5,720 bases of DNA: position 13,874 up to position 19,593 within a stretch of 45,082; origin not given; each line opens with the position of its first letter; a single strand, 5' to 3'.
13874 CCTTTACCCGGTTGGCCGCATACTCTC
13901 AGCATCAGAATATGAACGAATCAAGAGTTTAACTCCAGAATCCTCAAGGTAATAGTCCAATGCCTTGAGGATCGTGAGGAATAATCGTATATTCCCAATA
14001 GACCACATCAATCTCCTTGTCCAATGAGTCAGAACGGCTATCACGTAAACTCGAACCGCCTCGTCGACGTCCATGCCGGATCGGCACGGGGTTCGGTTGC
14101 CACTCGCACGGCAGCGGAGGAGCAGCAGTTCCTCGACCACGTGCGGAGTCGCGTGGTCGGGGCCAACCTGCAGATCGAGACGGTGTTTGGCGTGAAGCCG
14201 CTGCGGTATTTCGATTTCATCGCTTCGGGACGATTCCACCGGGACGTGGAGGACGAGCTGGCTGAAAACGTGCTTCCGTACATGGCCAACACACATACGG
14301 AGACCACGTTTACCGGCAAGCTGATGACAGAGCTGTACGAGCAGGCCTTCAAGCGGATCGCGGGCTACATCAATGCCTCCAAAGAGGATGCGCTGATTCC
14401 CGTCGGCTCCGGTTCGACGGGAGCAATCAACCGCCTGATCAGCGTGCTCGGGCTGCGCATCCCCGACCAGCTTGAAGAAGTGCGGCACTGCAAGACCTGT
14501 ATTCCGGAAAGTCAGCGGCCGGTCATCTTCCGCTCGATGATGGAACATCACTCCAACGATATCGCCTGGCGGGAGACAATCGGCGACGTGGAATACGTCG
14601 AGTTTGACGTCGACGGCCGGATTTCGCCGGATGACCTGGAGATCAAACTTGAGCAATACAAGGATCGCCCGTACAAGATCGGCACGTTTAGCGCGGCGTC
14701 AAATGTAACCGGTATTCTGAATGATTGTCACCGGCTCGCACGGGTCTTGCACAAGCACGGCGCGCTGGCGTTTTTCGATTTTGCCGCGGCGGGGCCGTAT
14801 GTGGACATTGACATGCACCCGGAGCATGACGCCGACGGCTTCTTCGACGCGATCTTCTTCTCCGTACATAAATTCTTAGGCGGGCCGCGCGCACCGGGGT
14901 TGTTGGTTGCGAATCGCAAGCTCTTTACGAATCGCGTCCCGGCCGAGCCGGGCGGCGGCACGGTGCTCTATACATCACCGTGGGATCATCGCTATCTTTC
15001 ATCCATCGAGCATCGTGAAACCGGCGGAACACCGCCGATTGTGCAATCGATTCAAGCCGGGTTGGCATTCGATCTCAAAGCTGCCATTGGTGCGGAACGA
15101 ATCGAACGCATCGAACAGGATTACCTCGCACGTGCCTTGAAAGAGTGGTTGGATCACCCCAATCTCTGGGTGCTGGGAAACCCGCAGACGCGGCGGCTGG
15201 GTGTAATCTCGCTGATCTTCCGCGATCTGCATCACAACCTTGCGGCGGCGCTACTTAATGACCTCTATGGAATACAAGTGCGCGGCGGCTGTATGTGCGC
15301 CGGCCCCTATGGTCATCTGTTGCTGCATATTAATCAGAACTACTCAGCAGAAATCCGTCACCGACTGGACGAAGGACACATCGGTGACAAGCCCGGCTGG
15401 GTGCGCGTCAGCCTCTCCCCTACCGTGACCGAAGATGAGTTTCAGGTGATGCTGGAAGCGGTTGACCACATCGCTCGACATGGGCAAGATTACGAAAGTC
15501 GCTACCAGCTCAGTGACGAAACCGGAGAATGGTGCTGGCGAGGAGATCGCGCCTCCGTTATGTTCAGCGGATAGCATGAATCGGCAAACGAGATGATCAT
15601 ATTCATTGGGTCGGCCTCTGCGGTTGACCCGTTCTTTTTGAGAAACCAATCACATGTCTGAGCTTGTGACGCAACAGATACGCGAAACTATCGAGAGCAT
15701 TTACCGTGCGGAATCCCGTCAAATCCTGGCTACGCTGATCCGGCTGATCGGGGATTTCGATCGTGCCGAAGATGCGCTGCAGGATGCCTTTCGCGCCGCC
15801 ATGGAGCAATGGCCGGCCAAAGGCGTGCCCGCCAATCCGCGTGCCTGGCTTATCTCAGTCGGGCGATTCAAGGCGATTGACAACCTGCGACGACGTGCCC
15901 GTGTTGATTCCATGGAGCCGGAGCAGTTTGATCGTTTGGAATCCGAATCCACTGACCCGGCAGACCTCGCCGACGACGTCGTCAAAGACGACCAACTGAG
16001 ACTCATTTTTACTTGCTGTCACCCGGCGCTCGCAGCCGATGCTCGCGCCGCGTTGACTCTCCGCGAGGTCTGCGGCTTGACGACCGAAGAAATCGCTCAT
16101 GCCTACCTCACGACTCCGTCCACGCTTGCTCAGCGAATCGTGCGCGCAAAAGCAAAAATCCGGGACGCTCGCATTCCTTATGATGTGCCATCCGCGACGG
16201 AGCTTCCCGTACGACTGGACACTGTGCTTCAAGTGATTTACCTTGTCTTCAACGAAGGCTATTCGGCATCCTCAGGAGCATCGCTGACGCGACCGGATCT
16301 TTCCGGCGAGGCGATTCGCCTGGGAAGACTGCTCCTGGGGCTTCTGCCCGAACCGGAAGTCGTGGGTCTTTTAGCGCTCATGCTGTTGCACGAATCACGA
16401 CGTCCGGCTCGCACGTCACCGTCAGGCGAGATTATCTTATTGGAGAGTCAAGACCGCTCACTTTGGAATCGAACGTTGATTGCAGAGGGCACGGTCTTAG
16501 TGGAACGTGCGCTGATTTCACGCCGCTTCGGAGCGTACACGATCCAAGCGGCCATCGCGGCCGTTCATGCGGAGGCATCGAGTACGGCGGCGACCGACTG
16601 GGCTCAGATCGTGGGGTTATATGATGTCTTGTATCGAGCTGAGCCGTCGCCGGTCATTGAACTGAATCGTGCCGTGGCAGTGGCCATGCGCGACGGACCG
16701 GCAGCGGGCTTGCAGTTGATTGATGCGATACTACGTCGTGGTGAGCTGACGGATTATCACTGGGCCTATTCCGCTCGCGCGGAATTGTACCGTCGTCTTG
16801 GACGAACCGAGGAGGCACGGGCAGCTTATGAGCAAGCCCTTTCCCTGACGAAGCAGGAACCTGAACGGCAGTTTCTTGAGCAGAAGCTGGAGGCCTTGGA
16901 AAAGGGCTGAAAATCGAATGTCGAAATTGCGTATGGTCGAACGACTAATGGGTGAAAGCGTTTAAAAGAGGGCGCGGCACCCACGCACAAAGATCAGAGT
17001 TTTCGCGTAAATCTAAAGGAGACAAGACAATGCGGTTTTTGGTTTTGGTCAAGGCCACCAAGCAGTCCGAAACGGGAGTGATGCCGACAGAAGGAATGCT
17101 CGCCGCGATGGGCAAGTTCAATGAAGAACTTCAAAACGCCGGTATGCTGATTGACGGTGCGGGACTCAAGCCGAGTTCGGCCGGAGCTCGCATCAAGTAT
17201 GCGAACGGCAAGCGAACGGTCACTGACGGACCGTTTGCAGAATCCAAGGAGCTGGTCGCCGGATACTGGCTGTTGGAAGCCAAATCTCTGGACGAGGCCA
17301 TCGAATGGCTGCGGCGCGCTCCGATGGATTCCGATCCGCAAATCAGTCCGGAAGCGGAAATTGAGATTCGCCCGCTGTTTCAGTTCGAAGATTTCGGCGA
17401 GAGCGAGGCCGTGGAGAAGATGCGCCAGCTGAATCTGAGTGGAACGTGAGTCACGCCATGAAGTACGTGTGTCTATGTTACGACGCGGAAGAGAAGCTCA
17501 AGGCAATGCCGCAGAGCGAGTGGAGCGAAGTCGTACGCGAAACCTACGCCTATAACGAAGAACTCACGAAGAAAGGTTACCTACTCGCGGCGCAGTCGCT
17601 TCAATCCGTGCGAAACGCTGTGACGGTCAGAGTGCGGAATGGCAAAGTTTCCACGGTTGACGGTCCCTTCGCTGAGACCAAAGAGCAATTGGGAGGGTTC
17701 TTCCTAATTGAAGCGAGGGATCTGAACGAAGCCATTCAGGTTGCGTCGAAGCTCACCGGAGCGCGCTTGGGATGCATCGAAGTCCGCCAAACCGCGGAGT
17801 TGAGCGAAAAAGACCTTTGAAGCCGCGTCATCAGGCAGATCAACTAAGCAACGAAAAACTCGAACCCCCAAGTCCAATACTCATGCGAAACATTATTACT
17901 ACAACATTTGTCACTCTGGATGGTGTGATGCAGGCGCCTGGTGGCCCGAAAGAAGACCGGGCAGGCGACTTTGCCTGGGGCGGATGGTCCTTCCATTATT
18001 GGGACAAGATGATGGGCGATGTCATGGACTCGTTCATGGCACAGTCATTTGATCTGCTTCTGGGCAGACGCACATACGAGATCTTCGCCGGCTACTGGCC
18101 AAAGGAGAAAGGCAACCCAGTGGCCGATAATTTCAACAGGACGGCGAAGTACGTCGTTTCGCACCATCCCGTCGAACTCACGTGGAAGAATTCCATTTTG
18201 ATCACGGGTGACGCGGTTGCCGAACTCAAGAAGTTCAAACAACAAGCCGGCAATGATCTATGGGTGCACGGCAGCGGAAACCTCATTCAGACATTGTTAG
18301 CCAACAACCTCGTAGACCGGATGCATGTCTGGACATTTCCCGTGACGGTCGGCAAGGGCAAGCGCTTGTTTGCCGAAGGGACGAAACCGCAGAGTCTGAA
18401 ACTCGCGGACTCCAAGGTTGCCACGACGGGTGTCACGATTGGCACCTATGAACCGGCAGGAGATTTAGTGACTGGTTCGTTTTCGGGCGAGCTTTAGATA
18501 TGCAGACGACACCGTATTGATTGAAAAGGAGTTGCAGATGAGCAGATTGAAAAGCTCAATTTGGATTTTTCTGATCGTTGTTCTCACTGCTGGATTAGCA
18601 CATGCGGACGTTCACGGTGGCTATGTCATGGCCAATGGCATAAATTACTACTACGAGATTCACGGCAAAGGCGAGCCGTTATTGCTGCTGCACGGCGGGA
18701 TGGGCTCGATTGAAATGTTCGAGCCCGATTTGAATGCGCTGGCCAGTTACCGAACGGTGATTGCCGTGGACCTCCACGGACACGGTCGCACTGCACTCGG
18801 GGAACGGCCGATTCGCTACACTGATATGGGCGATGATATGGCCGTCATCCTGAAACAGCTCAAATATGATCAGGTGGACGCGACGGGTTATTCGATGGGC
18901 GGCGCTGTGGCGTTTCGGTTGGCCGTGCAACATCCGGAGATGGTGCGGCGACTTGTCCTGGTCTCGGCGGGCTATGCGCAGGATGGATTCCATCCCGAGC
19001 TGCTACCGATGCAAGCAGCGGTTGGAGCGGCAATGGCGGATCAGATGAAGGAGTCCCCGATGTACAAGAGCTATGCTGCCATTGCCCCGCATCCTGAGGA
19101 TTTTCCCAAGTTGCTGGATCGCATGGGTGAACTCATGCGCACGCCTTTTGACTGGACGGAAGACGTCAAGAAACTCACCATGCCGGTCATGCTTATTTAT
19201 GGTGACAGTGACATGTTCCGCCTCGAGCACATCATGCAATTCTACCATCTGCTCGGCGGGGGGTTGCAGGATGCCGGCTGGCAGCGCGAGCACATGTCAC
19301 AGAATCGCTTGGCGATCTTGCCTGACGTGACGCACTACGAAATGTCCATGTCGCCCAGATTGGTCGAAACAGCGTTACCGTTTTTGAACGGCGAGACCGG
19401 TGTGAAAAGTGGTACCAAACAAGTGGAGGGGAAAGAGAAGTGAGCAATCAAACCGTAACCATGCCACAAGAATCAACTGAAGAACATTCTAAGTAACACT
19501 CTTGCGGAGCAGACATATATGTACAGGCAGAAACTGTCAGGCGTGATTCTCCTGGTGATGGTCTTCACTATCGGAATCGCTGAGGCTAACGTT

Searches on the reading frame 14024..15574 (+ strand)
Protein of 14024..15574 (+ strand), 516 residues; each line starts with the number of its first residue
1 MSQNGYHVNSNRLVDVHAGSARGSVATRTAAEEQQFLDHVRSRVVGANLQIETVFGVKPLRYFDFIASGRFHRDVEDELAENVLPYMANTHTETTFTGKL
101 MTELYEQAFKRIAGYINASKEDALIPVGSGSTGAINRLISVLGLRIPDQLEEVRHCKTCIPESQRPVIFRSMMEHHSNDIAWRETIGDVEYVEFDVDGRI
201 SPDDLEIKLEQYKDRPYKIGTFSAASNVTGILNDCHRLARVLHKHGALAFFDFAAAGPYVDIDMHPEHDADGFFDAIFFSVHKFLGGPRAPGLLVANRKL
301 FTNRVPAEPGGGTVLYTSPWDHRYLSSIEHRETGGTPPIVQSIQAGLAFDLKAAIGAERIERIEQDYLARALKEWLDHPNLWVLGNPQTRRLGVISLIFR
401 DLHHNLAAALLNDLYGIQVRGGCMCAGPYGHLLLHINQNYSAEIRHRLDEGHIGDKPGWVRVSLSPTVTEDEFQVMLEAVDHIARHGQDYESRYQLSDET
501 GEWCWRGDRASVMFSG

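Call 12: search_protein_families(library=pfam, proteins=[window:14024-15574:+])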
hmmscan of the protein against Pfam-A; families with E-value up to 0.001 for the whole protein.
window:14024-15574:+ (516 aa): 1 family
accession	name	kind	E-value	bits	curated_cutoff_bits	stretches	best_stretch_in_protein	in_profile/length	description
PF00266.25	Aminotran_5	-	1.3e-41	143.3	21.5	1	62-473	2-368/371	Aminotransferase class-V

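Call 57: search_protein_families(library=ncbifam, proteins=[window:14024-15574:+], max_evalue=0.00001)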
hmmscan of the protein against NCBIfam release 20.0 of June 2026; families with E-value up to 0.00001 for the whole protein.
window:14024-15574:+ (516 aa): 10 families
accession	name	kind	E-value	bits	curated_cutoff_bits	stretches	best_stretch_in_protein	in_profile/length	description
TIGR01979.1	sufS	subfamily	5.8e-40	137.4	475.1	1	58-431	17-367/403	SufS family cysteine desulfurase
NF006791.0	PRK09295.1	equivalog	3.2e-24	85.8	661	1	57-428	21-367/406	cysteine desulfurase SufS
NF041166.1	f2_encap_cargo1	exception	2.4e-20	73.2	800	1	52-428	239-589/623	family 2A encapsulin nanocompartment cargo protein cysteine desulfurase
NF008126.0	PRK10874.1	equivalog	6.3e-18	65.1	607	1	88-429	48-362/401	cysteine desulfurase CsdA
TIGR01977.1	am_tr_V_EF2568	hypoth_equivalog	2.3e-17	63.1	377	1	168-483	89-376/376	cysteine desulfurase family protein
TIGR03392.1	FeS_syn_CsdA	equivalog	1.1e-16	61.1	493.6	1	88-429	45-359/398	cysteine desulfurase CsdA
TIGR01976.1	am_tr_V_VC1184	hypoth_equivalog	1.1e-09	38.1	352.35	1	170-297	111-232/401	cysteine desulfurase-like protein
TIGR03235.1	DNA_S_dndA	equivalog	5.4e-09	35.8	480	1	62-419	1-320/353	cysteine desulfurase DndA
NF040779.1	Sec_lyase_SclA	exception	2.2e-08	33.4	525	1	189-431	113-342/378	selenocysteine lyase SclA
TIGR03402.1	FeS_nifS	equivalog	6.7e-07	28.4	530.75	0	74-485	10-371/379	cysteine desulfurase NifS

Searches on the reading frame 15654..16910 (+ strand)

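Call 12: search_protein_families(library=pfam, proteins=[window:15654-16910:+])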
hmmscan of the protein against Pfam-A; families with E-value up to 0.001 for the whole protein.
window:15654-16910:+ (418 aa): 11 families
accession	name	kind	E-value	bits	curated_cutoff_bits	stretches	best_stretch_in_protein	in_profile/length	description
PF20239.3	DUF6596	-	1.4e-37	128.5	27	1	187-286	1-101/102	Family of unknown function (DUF6596)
PF04542.20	Sigma70_r2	-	3.7e-10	39.9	24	1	16-83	1-70/71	Sigma-70 region 2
PF08281.18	Sigma70_r4_2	-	8.8e-09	35.3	25.7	1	118-169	3-54/54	Sigma-70, region 4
PF13424.12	TPR_12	-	7.8e-08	32.8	30.1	1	370-400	46-76/77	Tetratricopeptide repeat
PF07719.23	TPR_2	-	8.9e-07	29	27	1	371-400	3-32/34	Tetratricopeptide repeat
PF13181.12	TPR_8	-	3.2e-06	27.3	25.7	1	371-400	3-32/34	Tetratricopeptide repeat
PF13176.12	TPR_7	-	8.4e-06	25.9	27.9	1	373-405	3-35/36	Tetratricopeptide repeat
PF09976.15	TPR_21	-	1.1e-05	25.8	25.5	1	375-416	152-192/193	Tetratricopeptide repeat-like domain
PF13428.12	TPR_14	-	1.2e-05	26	23.5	1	370-404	2-36/44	Tetratricopeptide repeat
PF00515.34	TPR_1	-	1.2e-05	25.3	27.8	1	370-398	2-30/34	Tetratricopeptide repeat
PF13414.12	TPR_11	-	0.00049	20.2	26.8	0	378-404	3-29/42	TPR repeat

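Call 57: search_protein_families(library=ncbifam, proteins=[window:15654-16910:+], max_evalue=0.00001)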
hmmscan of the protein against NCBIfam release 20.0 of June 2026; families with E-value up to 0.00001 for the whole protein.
window:15654-16910:+ (418 aa): 43 families (the best 25 are shown)
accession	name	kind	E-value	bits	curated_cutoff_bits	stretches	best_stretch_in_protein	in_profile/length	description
TIGR02937.1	sigma70-ECF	superfamily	2e-13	50.3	42.9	1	14-171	4-163/165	sigma-70 family RNA polymerase sigma factor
NF007213.0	PRK09635.1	equivalog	2.9e-13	49.6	317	1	14-182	8-175/290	RNA polymerase sigma factor SigI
TIGR02983.1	SigE-fam_strep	subfamily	5.6e-13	49.1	141.55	1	10-171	5-156/162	SigE family RNA polymerase sigma factor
NF009196.0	PRK12544.1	equivalog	7.6e-13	48.3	287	1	22-171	29-194/208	RNA polymerase factor sigma-70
NF009164.0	PRK12511.1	equivalog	8e-12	45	185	1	31-171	24-157/182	RNA polymerase sigma factor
NF009166.1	PRK12513.1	equivalog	8.9e-12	45.1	206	1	13-171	24-184/193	RNA polymerase sigma factor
NF008892.0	PRK11924.2-1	equivalog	8.9e-12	45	291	1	32-171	37-191/203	RNA polymerase sigma factor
NF058625.1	sigma_PG0214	equivalog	9.9e-12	44.9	130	1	22-171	15-159/170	GFO_1088 family ECF-type sigma factor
NF007214.0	PRK09636.1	subfamily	1.6e-11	43.9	271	1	13-182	6-172/293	RNA polymerase sigma factor SigJ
TIGR02985.1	Sig70_bacteroi1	subfamily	2.8e-11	43.9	126.4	1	13-171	3-160/162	RNA polymerase sigma-70 factor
NF006089.0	PRK08241.1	subfamily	3.4e-11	42.8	240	1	21-172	32-203/343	RNA polymerase subunit sigma-70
NF007227.0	PRK09645.1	subfamily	5.9e-11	42.6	202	1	10-162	12-159/177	sigma-70 family RNA polymerase sigma factor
NF008888.0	PRK11922.1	equivalog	8.7e-11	41.9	204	1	5-171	24-194/231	RNA polymerase sigma factor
NF009167.0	PRK12514.1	equivalog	1.2e-10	41.6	265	1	10-170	19-175/180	RNA polymerase sigma factor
TIGR02957.1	SigX4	subfamily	1.6e-10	40.6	323.25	1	28-174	14-157/281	RNA polymerase sigma-70 factor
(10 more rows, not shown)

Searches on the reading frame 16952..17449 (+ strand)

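Call 12: search_protein_families(library=pfam, proteins=[window:16952-17449:+])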
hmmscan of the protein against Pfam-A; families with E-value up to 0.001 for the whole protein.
window:16952-17449:+ (165 aa): 1 family
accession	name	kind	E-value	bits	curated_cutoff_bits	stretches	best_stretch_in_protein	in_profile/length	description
PF03795.20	YCII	-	2.2e-17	63.7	24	1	27-125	1-80/95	YCII-related domain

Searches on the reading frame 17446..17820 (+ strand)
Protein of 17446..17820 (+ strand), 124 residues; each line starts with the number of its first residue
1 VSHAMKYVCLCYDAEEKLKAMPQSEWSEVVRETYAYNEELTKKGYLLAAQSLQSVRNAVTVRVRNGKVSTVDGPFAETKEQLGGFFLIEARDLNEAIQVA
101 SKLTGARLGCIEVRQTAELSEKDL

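Call 13: search_protein_families(library=pfam, proteins=[window:17446-17820:+])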
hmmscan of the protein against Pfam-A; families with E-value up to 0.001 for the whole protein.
window:17446-17820:+ (124 aa): 1 family
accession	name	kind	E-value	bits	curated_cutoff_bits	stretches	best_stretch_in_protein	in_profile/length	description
PF03795.20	YCII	-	6.3e-22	78.3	24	1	5-117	1-92/95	YCII-related domain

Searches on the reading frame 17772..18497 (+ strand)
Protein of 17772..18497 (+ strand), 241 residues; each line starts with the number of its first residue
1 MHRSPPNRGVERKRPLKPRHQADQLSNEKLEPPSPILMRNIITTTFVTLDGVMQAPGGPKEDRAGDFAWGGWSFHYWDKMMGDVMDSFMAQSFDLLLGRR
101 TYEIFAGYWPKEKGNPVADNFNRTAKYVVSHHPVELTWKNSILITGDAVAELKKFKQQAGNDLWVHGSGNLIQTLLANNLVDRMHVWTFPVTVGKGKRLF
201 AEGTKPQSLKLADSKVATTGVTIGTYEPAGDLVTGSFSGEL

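Call 13: search_protein_families(library=pfam, proteins=[window:17772-18497:+])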
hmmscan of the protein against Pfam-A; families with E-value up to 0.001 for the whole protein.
window:17772-18497:+ (241 aa): 1 family
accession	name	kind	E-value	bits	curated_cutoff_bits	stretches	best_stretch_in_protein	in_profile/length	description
PF01872.23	RibD_C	-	1.2e-23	84.4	24.1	1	40-221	2-195/197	RibD C-terminal domain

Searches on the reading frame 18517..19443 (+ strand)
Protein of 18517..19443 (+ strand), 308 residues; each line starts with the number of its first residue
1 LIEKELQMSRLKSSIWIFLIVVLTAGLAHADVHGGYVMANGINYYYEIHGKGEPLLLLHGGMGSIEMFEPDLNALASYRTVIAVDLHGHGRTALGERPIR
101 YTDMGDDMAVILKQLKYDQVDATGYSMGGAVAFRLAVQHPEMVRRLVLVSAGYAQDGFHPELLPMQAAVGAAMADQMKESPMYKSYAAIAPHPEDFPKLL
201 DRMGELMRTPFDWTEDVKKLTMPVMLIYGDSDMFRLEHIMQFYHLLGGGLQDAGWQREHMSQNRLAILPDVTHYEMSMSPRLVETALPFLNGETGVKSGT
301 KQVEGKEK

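Call 13: search_protein_families(library=pfam, proteins=[window:18517-19443:+])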
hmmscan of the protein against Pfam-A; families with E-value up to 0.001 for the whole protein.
window:18517-19443:+ (308 aa): 5 families
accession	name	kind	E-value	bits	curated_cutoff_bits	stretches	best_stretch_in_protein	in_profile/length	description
PF00561.26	Abhydrolase_1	-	7.7e-21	75.3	25.8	1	54-167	2-117/245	alpha/beta hydrolase fold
PF12697.13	Abhydrolase_6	-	3.9e-17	64.1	26.3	1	55-274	1-205/217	Alpha/beta hydrolase family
PF12146.15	Hydrolase_4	-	6.8e-13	48.9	27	1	55-157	7-115/239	Serine aminopeptidase, S33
PF00975.26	Thioesterase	-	4.5e-06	27.5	26.4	1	54-138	2-86/226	Thioesterase domain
PF03096.20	Ndr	-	1.4e-05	24.4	23.3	1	102-155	83-136/283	Ndr family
